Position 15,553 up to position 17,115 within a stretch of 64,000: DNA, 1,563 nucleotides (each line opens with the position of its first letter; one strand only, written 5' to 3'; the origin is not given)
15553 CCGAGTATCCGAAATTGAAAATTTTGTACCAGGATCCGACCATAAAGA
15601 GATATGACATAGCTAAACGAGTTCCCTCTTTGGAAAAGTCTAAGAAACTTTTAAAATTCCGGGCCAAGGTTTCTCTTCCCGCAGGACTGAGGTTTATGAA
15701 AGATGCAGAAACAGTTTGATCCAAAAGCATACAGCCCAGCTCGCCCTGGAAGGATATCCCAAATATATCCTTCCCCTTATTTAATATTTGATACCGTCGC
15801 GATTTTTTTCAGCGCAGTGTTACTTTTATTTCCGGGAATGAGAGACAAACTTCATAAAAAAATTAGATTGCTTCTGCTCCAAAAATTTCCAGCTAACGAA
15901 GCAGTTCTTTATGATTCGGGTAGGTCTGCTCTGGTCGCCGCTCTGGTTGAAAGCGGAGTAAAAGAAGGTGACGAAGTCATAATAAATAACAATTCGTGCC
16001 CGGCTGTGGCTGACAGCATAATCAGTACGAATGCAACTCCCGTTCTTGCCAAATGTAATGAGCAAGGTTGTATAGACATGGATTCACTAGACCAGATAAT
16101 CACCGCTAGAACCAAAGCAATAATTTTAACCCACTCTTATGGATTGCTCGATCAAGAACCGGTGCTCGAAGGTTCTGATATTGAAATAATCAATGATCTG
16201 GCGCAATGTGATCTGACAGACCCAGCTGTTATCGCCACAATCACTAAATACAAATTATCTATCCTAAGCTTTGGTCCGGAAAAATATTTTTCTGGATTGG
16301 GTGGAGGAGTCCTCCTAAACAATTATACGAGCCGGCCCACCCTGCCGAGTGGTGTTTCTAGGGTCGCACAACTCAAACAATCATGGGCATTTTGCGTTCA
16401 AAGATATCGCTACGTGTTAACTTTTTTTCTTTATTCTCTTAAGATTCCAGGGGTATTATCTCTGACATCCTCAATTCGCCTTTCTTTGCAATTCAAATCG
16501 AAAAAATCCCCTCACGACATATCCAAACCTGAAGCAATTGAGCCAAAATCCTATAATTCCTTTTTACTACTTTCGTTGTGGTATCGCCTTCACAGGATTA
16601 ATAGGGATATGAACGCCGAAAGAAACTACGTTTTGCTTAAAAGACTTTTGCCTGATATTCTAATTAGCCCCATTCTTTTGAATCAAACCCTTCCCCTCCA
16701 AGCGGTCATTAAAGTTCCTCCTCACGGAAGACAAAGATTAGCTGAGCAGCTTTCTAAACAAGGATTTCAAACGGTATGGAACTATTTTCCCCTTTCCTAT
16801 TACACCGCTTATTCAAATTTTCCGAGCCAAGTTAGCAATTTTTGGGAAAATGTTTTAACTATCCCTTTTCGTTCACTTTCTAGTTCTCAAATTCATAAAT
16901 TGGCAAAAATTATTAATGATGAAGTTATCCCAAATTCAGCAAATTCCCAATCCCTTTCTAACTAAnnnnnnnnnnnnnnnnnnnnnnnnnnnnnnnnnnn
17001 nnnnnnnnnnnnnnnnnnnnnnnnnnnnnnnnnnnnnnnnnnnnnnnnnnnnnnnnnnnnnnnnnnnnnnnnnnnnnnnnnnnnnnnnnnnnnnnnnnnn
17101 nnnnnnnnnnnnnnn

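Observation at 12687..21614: Low-GC block of amino-sugar/aminocyclitol-type tailoring enzymes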

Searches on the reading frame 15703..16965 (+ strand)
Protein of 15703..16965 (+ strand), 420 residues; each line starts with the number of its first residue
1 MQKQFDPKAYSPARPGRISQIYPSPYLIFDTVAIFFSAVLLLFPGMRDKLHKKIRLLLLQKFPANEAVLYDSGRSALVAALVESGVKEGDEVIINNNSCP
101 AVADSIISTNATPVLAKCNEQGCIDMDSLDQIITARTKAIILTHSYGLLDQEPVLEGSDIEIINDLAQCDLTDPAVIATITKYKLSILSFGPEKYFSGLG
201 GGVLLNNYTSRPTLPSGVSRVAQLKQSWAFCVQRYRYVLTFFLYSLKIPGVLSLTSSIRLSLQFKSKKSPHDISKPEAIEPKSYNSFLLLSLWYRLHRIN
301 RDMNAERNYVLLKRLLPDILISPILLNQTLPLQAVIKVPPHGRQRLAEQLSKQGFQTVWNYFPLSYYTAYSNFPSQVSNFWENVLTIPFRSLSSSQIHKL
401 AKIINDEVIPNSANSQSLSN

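Call 4: search_protein_families(library=pfam, proteins=[window:15703-16965:+], max_evalue=0.01)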
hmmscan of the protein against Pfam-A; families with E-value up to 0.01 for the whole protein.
window:15703-16965:+ (420 aa): 2 families
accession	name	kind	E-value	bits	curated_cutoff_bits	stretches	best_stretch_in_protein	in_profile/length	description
PF01041.23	DegT_DnrJ_EryC1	-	1.6e-17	64.2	19.8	1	64-204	39-184/360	DegT/DnrJ/EryC1/StrS aminotransferase family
PF00266.25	Aminotran_5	-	0.0081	15.6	21.5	0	76-144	75-147/371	Aminotransferase class-V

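Call 6: search_protein_families(library=ncbifam, proteins=[window:15703-16965:+], max_evalue=0.01)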
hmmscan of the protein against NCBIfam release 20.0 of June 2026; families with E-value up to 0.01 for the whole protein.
window:15703-16965:+ (420 aa): 20 families
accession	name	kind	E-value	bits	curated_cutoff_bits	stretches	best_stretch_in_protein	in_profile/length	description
TIGR03588.1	PseC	equivalog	4.3e-11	42.3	423.5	1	58-207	39-199/380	UDP-4-amino-4,6-dideoxy-N-acetyl-beta-L-altrosamine transaminase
TIGR04181.1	NHT_00031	hypoth_equivalog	1.5e-10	40.5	420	1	62-233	43-235/359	LegC family aminotransferase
NF008687.0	PRK11706.1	equivalog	1.6e-10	40.3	375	1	51-207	33-195/375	dTDP-4-amino-4,6-dideoxygalactose transaminase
TIGR02379.1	ECA_wecE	subfamily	2.9e-08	32.9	434.85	1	50-207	32-195/376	dTDP-4-amino-4,6-dideoxy-D-glucose transaminase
NF011936.0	PRK15407.1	equivalog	9.9e-08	31.1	423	1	80-207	104-237/440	lipopolysaccharide biosynthesis protein RfbH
NF008658.2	PRK11658.1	equivalog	1e-06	27.7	631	1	58-168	42-157/379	UDP-4-amino-4-deoxy-L-arabinose aminotransferase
NF004769.0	PRK06107.1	equivalog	3.8e-06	25.9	617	1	46-143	75-173/402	aspartate transaminase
NF009079.0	PRK12414.1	subfamily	1.6e-05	24.1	481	1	45-165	70-189/384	methionine aminotransferase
NF002878.0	PRK03321.1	subfamily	2.3e-05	23.3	374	1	65-142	74-151/352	histidinol-phosphate transaminase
NF004975.0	PRK06348.1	equivalog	0.00012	21.2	549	1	83-143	107-169/384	pyridoxal phosphate-dependent aminotransferase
NF006569.0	PRK09082.1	subfamily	0.00045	19.4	420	1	45-144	71-171/386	methionine aminotransferase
NF004770.0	PRK06108.1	subfamily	0.00052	18.9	422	1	44-143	76-177/396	pyridoxal phosphate-dependent aminotransferase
NF005816.0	PRK07682.1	equivalog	0.00066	18.4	620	1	61-144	86-171/390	aminotransferase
NF041091.1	asp_aminotase_Arch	equivalog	0.00096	18.1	550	1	46-142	69-166/376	aspartate aminotransferase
NF040779.1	Sec_lyase_SclA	exception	0.0015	17.5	525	1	68-236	64-245/378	selenocysteine lyase SclA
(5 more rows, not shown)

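Call 10: find_related_loci(query=window:15703-16965:+, collection=genome_contigs, flank=10000)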
Query window:15703-16965:+ (420 aa) in genome_contigs; peptide patterns used: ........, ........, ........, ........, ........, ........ (x = any residue, [..] = any of these).
28 stretches matched a pattern, but none encodes a relative of the query by tblastn (E <= 1e-3).

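Call 21: search_solved_structures(query=window:15703-16965:+, max_evalue=0.01)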
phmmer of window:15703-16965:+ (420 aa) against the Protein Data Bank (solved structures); distinct sequences matched with E-value up to 0.01: 34.
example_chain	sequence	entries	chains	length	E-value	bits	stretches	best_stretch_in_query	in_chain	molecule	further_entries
7kz3_A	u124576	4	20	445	1.4e-11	47.6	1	67-207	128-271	Aminotransferase class I/II-fold pyridoxal phosphate-dependent enzyme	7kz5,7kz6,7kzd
5k8b_A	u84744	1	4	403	1.9e-11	47.2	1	53-169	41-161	8-amino-3,8-dideoxy-alpha-D-manno-octulosonate transaminase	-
8y96_A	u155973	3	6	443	4.7e-11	45.9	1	61-149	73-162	DegT/DnrJ/EryC1/StrS family aminotransferase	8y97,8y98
7b0m_AAA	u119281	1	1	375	4.8e-11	45.9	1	65-207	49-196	Sugar aminotransferase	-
3bn1_A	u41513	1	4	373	1.9e-10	43.9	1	66-167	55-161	Perosamine synthetase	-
3dr7_A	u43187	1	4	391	2.1e-10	43.8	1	66-167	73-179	Putative perosamine synthetase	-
3dr4_A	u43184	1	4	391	2.1e-10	43.7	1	66-158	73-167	Putative perosamine synthetase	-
4k2b_A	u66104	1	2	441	3.6e-10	43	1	68-200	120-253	NTD biosynthesis operon protein NtdA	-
4k2i_A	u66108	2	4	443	3.6e-10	43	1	68-200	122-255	NTD biosynthesis operon protein NtdA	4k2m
2c7t_A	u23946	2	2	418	1.6e-08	37.5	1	70-151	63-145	GLUTAMINE-2-DEOXY-SCYLLO-INOSOSE AMINOTRANSFERASE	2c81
5w71_A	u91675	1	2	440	1.8e-08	37.4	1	70-151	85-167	L-glutamine:2-deoxy-scyllo-inosose aminotransferase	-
4lc3_A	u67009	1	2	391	2.4e-08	37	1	68-204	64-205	Putative UDP-4-amino-4-deoxy-l-arabinose--oxoglutarate aminotransferase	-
5w70_A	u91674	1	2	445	3.4e-07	33.2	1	71-169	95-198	L-glutamine:2-deoxy-scyllo-inosose aminotransferase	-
7b0d_A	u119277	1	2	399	5.4e-07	32.5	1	68-200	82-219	Glutamine--scyllo-inositol transaminase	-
1o61_A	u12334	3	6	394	9.7e-07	31.7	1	66-207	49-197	aminotransferase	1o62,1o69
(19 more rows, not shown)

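Call 37: search_dna_similar(query=window:15703-16965:+, collection=plasmids, mode=protein, max_evalue=1e-8, max_rows=20)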
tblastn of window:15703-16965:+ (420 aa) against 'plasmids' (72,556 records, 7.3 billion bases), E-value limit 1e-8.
Records with a match: 29; places in all: 29; records where one place covers at least 80% of the query: 25.
Best place of each record, by identity: <60% 29.
By first word of the organism name: Bacillus 27; Neorhizobium 1; Streptomyces 1.
By predicted mobility (MOB-suite, as given by PLSDB): non-mobilizable 23; conjugative 5; mobilizable 1.
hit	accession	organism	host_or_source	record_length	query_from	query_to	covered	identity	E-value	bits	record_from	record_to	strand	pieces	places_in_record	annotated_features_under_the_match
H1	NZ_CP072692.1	Bacillus thuringiensis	whole organism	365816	12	390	90%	30.2%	2e-29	128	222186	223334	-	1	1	aminotransferase class V-fold PLP-dependent enzyme | NAD-dependent epimerase/dehydratase family protein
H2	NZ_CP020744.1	Bacillus mycoides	whole organism,soil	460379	12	390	90%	29.9%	1e-26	120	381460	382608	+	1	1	aminotransferase class V-fold PLP-dependent enzyme | NAD-dependent epimerase/dehydratase family protein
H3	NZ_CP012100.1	Bacillus thuringiensis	whole organism,soil sample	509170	12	390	90%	29.7%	5e-28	124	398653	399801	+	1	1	DegT/DnrJ/EryC1/StrS aminotransferase family protein | NAD-dependent epimerase/dehydratase family protein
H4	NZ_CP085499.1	Bacillus cereus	coffee,cell culture,root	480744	12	390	90%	29.1%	2e-27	122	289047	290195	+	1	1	aminotransferase class V-fold PLP-dependent enzyme | NAD-dependent epimerase/dehydratase family protein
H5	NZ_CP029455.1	Bacillus cereus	Chives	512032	12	390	90%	28.9%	1e-26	120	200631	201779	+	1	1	aminotransferase class V-fold PLP-dependent enzyme | NAD-dependent epimerase/dehydratase family protein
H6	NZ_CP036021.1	Bacillus mycoides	cell culture,soil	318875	2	390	93%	27.7%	1e-28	126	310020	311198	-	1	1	aminotransferase class V-fold PLP-dependent enzyme | NAD-dependent epimerase/dehydratase family protein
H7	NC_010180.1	Bacillus mycoides KBAB4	-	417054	2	390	93%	27.7%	3e-28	125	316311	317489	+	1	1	aminotransferase class V-fold PLP-dependent enzyme | NAD-dependent epimerase/dehydratase family protein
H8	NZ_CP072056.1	Bacillus mycoides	cell culture,soil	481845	2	390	93%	27.6%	9e-29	126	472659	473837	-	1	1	aminotransferase class V-fold PLP-dependent enzyme | NAD-dependent epimerase/dehydratase family protein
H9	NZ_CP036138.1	Bacillus mycoides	cell culture,soil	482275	2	390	93%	27.6%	9e-29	126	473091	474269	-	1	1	aminotransferase class V-fold PLP-dependent enzyme | NAD-dependent epimerase/dehydratase family protein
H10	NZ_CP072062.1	Bacillus mycoides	cell culture,soil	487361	2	390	93%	27.6%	9e-29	126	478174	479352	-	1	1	aminotransferase class V-fold PLP-dependent enzyme | NAD-dependent epimerase/dehydratase family protein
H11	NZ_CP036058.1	Bacillus mycoides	cell culture,soil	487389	2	390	93%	27.6%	9e-29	126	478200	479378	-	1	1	aminotransferase class V-fold PLP-dependent enzyme | NAD-dependent epimerase/dehydratase family protein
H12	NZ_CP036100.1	Bacillus mycoides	cell culture,soil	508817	2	390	93%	27.6%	9e-29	126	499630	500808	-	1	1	aminotransferase class V-fold PLP-dependent enzyme | NAD-dependent epimerase/dehydratase family protein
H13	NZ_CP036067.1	Bacillus mycoides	cell culture,soil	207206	2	390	93%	27.5%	1e-27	123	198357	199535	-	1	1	aminotransferase class V-fold PLP-dependent enzyme | NAD-dependent epimerase/dehydratase family protein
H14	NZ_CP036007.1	Bacillus mycoides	cell culture,soil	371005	2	390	93%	27.4%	8e-28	124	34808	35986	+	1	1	aminotransferase class V-fold PLP-dependent enzyme | NAD-dependent epimerase/dehydratase family protein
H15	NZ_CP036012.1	Bacillus mycoides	cell culture,soil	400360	2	390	93%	27.4%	8e-28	123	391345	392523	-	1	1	aminotransferase class V-fold PLP-dependent enzyme | NAD-dependent epimerase/dehydratase family protein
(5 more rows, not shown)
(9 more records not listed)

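Call 38: get_annotated_region(hit=H1, flank=9000)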
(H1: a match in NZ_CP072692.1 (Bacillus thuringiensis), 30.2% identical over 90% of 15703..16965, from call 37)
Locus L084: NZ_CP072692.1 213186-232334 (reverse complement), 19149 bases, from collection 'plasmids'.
description: Bacillus thuringiensis strain IMBL-B9 plasmid pKBT365, complete sequence
organism: Bacillus thuringiensis (NCBI taxid 1428)
taxonomy: Bacteria; Bacillota; Bacilli; Bacillales; Bacillaceae; Bacillus; Bacillus thuringiensis
host: -; source: whole organism; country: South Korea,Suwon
typing (MOB-suite, as given by PLSDB): non-mobilizable; replicon rep_cluster_125,rep_cluster_1721; mating-pair formation MPF_T
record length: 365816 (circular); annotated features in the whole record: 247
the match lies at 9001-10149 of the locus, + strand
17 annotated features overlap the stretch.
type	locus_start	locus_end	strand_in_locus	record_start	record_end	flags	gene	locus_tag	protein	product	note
CDS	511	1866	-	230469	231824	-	-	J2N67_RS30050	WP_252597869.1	amino acid permease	GO:0055085 - transmembrane transport [Evidence IEA]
CDS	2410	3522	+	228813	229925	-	ald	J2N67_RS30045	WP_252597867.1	alanine dehydrogenase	GO:0006522 - alanine metabolic process [Evidence IEA]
CDS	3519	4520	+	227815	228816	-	tdcB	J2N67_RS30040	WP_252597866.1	bifunctional threonine ammonia-lyase/L-serine ammonia-lyase TdcB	GO:0006567 - threonine catabolic process [Evidence IEA]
CDS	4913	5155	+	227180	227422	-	-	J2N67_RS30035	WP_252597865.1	hypothetical protein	-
CDS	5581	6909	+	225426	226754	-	-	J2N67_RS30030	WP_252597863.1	nucleotide sugar dehydrogenase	GO:0000271 - polysaccharide biosynthetic process [Evidence IEA]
CDS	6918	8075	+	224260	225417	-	-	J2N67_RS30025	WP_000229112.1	DegT/DnrJ/EryC1/StrS family aminotransferase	-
CDS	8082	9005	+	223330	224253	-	-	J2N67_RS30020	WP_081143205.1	NAD-dependent epimerase/dehydratase family protein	-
CDS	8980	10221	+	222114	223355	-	-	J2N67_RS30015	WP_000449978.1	aminotransferase class V-fold PLP-dependent enzyme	-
CDS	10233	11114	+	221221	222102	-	-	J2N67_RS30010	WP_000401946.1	GNAT family N-acetyltransferase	-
CDS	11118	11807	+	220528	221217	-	-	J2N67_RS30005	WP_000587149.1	WbqC family protein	-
CDS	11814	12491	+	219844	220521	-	-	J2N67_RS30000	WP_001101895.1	PIG-L family deacetylase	-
CDS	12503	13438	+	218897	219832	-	-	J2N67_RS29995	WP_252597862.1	sugar phosphate isomerase/epimerase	-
CDS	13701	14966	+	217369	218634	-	-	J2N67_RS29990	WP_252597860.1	MFS transporter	GO:0055085 - transmembrane transport [Evidence IEA]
CDS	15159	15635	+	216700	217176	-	-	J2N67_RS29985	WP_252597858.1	GNAT family N-acetyltransferase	-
CDS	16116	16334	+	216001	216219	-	-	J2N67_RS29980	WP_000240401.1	hypothetical protein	-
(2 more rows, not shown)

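Call 40: search_protein_families(library=ncbifam, proteins=[L084:5581-6909:+, L084:11118-11807:+, L084:15159-15635:+, L084:10233-11114:+, L084:8980-10221:+, L084:12503-13438:+], max_evalue=0.00001)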
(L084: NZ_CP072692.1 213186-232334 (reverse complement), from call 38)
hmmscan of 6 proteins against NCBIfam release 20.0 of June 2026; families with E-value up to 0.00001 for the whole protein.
L084:5581-6909:+ (442 aa): 7 families
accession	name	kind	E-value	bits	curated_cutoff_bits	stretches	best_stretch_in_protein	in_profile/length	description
TIGR03026.1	NDP-sugDHase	subfamily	6.9e-123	410.4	189.8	1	24-426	3-412/413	nucleotide sugar dehydrogenase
NF040825.1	UDPMaNacDH_Arch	equivalog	2.3e-72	244.1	750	1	24-428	3-400/418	UDP-N-acetyl-D-mannosamine dehydrogenase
NF008286.0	PRK11064.1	equivalog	6e-68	229.3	459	1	23-428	5-418/420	UDP-N-acetyl-D-mannosamine dehydrogenase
NF011729.0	PRK15182.1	equivalog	6e-62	209.8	592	1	23-408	8-389/425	Vi polysaccharide biosynthesis UDP-N-acetylglucosamine C-6 dehydrogenase TviB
NF041297.1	UDPGDh_AglM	equivalog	1.4e-41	142.8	670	1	25-411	4-396/429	UDP-glucose 6-dehydrogenase AglM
NF047673.2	TeichurnBiosyTuaD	equivalog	1.1e-40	140.1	700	1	24-438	4-423/439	UDP-glucose 6-dehydrogenase TuaD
NF011631.0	PRK15057.1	equivalog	5.4e-14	52.1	757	1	26-388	5-353/388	UDP-glucose 6-dehydrogenase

L084:11118-11807:+ (229 aa): 0 families

L084:15159-15635:+ (158 aa): 5 families
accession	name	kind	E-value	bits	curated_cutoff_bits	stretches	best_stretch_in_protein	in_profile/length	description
TIGR01575.1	rimI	equivalog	8.7e-14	51.8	86.4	1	32-141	21-130/132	ribosomal protein S18-alanine N-acetyltransferase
NF008212.0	PRK10975.1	equivalog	7.2e-09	35.8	219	1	32-128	129-225/232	dTDP-4-amino-4,6-dideoxy-D-galactose acyltransferase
NF007025.1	PRK09491.1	equivalog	4.3e-08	33.2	173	1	68-134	64-130/145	ribosomal protein S18-alanine N-acetyltransferase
NF053587.1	SpmdActasePaiA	equivalog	5.7e-07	29.5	250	1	65-136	89-159/172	spermidine/spermine N(1)-acetyltransferase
NF000360.1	sat4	exception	6.3e-07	29.6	380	1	68-142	98-175/180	streptothricin N-acetyltransferase Sat4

L084:10233-11114:+ (293 aa): 1 family
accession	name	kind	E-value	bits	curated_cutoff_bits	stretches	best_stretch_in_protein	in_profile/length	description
TIGR03019.1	pepcterm_femAB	equivalog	1.4e-12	47.4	260.35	1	12-281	3-276/330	FemAB family XrtA/PEP-CTERM system-associated protein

L084:8980-10221:+ (413 aa): 12 families
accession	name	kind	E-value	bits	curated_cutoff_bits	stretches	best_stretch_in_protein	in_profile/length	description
NF008687.0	PRK11706.1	equivalog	4.8e-37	127.6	375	2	44-200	37-195/375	dTDP-4-amino-4,6-dideoxygalactose transaminase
TIGR02379.1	ECA_wecE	subfamily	1.1e-27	96.8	434.85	1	55-201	48-197/376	dTDP-4-amino-4,6-dideoxy-D-glucose transaminase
TIGR04181.1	NHT_00031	hypoth_equivalog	1.3e-27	96.7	420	1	45-200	37-210/359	LegC family aminotransferase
TIGR03588.1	PseC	equivalog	4.3e-24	85.1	423.5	1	56-200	48-200/380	UDP-4-amino-4,6-dideoxy-N-acetyl-beta-L-altrosamine transaminase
NF011936.0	PRK15407.1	equivalog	8.5e-20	70.9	423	1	41-200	68-237/440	lipopolysaccharide biosynthesis protein RfbH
NF008658.2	PRK11658.1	equivalog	2.2e-19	69.4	631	1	38-196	33-192/379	UDP-4-amino-4-deoxy-L-arabinose aminotransferase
TIGR04427.1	PLP_DesI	equivalog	2.3e-14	53.3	650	1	56-199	70-213/390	dTDP-4-dehydro-6-deoxyglucose aminotransferase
NF004770.0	PRK06108.1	subfamily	2.4e-09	36.5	422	1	51-177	94-229/396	pyridoxal phosphate-dependent aminotransferase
TIGR01977.1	am_tr_V_EF2568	hypoth_equivalog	1.5e-08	34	377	1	51-161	60-177/376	cysteine desulfurase family protein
NF004621.0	PRK05957.1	equivalog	3.9e-06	25.8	498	0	53-168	89-210/389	pyridoxal phosphate-dependent aminotransferase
TIGR01979.1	sufS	subfamily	4e-06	26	475.1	1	41-164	69-202/403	SufS family cysteine desulfurase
NF005817.0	PRK07683.1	equivalog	5.2e-06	25.4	575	1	51-162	87-205/387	aminotransferase A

L084:12503-13438:+ (311 aa): 0 families

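Call 44: find_homologous_proteins(query=window:15703-16965:+, max_evalue=0.00001)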
Query window:15703-16965:+ (420 aa): 32 proteins with E <= 0.00001 among 8000 candidates.
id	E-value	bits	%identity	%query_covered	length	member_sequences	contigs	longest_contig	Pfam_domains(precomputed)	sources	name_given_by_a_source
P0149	3.1e-237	806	100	87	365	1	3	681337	PF01041.24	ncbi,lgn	-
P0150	3.3e-41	160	31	94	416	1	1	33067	PF00266.26,PF01041.24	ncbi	-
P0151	9.2e-13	66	35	36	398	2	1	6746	PF00155.28,PF00266.26,PF01041.24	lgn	-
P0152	3.9e-9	54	29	62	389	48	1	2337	PF00155.28,PF00266.26,PF01041.24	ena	-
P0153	4.8e-9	54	37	34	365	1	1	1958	PF00155.28,PF01053.27,PF01041.24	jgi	jgi:dTDP-4-amino-4,6-dideoxygalactose transaminase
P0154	2.8e-8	52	36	34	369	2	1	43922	PF01041.24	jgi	jgi:dTDP-4-amino-4,6-dideoxygalactose transaminase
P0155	3.1e-8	52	31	38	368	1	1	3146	PF00155.28,PF00266.26,PF01212.28,PF01053.27,PF01041.24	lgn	-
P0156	6.3e-8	51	35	28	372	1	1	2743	PF00155.28,PF01212.28,PF01053.27,PF01041.24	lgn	-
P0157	7.4e-8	50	33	39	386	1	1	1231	PF00155.28,PF01212.28,PF01053.27,PF01041.24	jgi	jgi:dTDP-4-amino-4,6-dideoxygalactose transaminase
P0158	7.5e-8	50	35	38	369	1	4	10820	PF00155.28,PF01053.27,PF01041.24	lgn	-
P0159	9.5e-8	50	32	36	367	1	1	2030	PF00155.28,PF01212.28,PF01053.27,PF01041.24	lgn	-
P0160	1.5e-7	49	35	34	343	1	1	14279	PF00155.28,PF00266.26,PF01041.24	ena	-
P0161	1.7e-7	49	35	35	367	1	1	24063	PF00155.28,PF00266.26,PF01212.28,PF01053.27,PF01041.24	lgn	-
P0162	1.9e-7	49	34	34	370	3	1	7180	PF00155.28,PF01212.28,PF01053.27,PF01041.24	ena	-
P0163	2.0e-7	49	32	41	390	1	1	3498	PF01041.24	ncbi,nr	ncbi:MAG TPA: DegT/DnrJ/EryC1/StrS family aminotransferase [Lacipirellulaceae bacterium]|nr:DegT/Dnr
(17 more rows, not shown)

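Call 48: find_related_loci(query=A3, collection=metagenome_contigs, flank=10000)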
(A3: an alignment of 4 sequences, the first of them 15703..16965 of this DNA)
Query A3 (420 aa) in metagenome_contigs; peptide patterns used: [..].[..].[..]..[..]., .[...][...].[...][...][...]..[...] (x = any residue, [..] = any of these).
135 stretches matched a pattern; 3 encode a relative of the query (tblastn E <= 1e-3); 3 distinct loci.
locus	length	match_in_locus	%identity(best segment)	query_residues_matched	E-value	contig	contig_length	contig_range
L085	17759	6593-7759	28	1-406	7e-41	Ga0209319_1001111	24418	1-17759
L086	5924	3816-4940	33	10-390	4e-40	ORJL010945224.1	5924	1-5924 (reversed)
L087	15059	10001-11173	28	10-405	8e-34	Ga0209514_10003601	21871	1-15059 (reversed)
